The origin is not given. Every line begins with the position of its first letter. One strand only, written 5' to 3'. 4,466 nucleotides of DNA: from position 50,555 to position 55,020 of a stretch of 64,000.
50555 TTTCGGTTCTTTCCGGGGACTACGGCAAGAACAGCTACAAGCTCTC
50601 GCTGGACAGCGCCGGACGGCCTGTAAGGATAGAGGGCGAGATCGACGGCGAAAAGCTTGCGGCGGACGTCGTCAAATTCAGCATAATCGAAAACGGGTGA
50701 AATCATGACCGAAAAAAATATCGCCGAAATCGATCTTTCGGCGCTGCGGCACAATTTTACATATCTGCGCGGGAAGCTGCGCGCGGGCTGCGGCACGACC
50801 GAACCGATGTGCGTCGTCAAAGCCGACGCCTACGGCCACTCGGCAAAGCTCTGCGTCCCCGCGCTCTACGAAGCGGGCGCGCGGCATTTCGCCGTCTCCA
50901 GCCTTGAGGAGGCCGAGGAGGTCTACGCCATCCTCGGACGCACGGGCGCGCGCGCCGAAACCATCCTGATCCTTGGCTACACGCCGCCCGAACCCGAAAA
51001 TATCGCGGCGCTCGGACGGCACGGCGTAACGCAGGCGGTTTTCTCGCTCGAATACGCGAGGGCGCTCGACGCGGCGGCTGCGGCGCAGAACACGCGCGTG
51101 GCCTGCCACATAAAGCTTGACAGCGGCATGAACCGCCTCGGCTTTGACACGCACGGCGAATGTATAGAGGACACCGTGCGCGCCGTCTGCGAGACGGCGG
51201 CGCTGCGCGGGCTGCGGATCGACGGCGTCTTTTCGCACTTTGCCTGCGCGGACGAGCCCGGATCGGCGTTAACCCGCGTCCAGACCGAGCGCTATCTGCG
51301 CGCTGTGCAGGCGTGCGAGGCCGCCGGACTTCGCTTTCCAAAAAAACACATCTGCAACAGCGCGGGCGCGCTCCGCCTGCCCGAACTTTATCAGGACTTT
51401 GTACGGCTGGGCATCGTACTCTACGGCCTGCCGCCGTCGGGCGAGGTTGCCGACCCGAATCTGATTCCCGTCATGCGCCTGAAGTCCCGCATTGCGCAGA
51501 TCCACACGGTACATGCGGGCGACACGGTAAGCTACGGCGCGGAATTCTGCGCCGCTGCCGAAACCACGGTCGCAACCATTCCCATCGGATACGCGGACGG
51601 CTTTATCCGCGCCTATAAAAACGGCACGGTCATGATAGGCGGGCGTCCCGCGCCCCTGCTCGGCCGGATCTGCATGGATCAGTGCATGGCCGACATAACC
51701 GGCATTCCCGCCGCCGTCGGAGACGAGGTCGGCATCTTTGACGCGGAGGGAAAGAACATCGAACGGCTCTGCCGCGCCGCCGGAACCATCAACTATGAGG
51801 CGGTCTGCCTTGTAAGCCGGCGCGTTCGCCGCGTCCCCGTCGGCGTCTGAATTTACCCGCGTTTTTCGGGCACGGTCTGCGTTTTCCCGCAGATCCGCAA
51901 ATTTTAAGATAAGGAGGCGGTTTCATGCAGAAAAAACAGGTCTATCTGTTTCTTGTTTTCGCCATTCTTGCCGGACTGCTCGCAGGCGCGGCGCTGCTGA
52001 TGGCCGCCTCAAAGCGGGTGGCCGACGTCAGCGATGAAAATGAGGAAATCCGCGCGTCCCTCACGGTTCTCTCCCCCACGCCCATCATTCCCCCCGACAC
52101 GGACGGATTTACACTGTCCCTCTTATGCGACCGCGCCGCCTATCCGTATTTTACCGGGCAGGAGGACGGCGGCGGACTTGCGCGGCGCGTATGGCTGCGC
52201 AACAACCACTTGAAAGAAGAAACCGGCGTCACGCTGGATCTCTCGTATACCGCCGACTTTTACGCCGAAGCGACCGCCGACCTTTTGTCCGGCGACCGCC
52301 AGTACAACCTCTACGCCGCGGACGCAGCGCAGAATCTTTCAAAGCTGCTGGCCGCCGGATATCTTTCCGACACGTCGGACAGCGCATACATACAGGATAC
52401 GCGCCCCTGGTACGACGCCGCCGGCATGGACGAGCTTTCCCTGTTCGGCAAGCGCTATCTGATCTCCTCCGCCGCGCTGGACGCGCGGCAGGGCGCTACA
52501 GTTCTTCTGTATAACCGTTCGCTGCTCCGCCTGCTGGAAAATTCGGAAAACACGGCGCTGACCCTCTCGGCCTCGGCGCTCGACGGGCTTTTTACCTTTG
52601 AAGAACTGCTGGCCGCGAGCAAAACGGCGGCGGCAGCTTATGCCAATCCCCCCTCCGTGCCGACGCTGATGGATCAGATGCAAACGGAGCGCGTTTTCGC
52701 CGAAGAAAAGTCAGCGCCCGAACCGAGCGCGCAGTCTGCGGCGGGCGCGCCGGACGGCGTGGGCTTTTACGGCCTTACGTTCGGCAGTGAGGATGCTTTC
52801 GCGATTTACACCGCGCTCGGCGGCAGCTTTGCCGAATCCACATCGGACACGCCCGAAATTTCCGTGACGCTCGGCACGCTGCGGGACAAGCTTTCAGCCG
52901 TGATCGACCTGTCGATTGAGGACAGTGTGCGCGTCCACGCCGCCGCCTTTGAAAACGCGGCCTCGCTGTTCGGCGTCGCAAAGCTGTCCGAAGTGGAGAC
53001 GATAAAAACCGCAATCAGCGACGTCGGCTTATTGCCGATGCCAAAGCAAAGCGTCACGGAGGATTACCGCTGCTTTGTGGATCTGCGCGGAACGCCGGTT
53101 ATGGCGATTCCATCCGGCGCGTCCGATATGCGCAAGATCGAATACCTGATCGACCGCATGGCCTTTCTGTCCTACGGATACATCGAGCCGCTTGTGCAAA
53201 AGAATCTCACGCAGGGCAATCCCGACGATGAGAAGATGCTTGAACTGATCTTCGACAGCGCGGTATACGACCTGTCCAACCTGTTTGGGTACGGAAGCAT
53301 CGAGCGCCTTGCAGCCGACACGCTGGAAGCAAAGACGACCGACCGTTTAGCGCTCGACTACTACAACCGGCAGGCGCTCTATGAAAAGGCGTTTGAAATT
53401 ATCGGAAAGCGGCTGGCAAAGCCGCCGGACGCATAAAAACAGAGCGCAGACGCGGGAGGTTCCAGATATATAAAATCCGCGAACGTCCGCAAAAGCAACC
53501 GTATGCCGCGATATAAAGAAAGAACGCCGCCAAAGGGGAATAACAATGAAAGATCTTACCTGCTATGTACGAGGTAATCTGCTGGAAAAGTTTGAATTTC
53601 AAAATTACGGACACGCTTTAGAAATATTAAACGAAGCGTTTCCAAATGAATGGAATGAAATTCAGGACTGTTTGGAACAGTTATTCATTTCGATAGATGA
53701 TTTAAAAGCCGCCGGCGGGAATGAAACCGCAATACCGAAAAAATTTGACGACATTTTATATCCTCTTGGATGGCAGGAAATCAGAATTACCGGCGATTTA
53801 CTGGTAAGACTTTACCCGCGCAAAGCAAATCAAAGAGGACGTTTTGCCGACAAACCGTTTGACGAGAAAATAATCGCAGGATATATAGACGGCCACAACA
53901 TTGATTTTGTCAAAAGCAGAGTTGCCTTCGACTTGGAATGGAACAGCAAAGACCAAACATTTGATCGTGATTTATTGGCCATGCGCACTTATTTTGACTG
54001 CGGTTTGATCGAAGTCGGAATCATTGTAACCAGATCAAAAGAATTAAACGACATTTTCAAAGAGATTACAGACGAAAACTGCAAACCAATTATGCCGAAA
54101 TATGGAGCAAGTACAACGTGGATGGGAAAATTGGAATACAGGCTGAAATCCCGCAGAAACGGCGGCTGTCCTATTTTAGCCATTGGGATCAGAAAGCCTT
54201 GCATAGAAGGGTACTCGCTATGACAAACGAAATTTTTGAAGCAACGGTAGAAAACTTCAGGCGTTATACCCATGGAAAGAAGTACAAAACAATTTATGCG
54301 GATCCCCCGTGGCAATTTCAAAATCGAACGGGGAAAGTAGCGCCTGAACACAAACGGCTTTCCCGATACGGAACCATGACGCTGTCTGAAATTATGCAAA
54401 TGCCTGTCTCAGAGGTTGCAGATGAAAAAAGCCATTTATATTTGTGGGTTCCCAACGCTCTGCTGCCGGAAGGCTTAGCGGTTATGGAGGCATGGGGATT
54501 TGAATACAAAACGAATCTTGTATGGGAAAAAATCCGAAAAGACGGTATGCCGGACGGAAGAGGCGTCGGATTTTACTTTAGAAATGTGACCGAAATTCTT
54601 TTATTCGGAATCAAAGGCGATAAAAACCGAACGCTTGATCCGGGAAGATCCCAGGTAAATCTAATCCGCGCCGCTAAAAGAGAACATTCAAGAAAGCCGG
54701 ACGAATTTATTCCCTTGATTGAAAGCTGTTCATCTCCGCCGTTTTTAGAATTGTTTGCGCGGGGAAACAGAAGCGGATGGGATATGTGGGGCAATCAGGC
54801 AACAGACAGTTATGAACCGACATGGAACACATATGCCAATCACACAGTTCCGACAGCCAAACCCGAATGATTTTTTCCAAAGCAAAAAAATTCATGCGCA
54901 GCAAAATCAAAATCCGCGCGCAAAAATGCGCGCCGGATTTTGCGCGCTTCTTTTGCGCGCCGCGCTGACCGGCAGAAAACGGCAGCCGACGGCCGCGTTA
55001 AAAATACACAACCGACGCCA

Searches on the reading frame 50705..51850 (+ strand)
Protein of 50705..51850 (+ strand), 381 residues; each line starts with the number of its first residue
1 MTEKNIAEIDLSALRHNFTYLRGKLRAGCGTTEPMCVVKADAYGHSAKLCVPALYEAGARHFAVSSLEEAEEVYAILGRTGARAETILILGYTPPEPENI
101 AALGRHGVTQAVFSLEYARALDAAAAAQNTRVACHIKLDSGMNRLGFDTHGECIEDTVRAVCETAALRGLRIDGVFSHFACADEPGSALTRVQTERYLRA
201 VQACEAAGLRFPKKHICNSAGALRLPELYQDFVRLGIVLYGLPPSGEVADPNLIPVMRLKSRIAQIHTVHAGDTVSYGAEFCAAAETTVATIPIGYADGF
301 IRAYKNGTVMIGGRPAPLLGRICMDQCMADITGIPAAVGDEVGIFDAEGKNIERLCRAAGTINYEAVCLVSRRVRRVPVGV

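Call 56: search_protein_families(library=pfam, proteins=[window:50705-51850:+], max_evalue=0.00001)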
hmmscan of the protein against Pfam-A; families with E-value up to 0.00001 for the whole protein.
window:50705-51850:+ (381 aa): 2 families
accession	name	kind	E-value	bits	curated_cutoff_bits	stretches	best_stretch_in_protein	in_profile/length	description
PF01168.26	Ala_racemase_N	-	2.2e-59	201.2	24.1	1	9-244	1-220/220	Alanine racemase, N-terminal domain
PF00842.27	Ala_racemase_C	-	2.8e-42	143.7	25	1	256-377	1-126/127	Alanine racemase, C-terminal domain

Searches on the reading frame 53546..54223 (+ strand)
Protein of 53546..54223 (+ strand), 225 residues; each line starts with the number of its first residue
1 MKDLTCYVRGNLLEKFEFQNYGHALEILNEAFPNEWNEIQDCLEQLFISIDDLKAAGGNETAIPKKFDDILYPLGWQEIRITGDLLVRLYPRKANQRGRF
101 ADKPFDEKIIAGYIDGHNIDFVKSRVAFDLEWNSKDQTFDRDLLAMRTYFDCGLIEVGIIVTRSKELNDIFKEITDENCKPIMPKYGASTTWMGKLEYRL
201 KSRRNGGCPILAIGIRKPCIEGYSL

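Call 57: search_protein_families(library=pfam, proteins=[window:53546-54223:+], max_evalue=0.00001)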
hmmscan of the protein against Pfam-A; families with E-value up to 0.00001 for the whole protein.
window:53546-54223:+ (225 aa): 1 family
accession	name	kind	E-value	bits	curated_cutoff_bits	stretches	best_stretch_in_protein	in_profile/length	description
PF09195.17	Endonuc-BglII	-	2e-42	145.1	26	1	23-216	1-163/163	Restriction endonuclease BglII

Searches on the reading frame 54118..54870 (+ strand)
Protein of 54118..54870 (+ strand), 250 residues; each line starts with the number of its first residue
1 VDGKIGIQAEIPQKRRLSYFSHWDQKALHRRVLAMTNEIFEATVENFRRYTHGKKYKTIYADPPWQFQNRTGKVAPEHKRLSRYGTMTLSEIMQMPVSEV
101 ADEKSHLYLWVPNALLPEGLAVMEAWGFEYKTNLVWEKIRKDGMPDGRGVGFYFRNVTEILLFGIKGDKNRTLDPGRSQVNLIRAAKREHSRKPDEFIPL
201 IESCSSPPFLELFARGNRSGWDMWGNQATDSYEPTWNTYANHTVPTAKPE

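Call 57: search_protein_families(library=pfam, proteins=[window:54118-54870:+], max_evalue=0.00001)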
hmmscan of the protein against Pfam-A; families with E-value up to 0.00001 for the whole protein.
window:54118-54870:+ (250 aa): 1 family
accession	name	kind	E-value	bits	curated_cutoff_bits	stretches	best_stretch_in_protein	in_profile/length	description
PF05063.20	MT-A70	-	5.4e-30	105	23.9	1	56-227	1-172/172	MT-A70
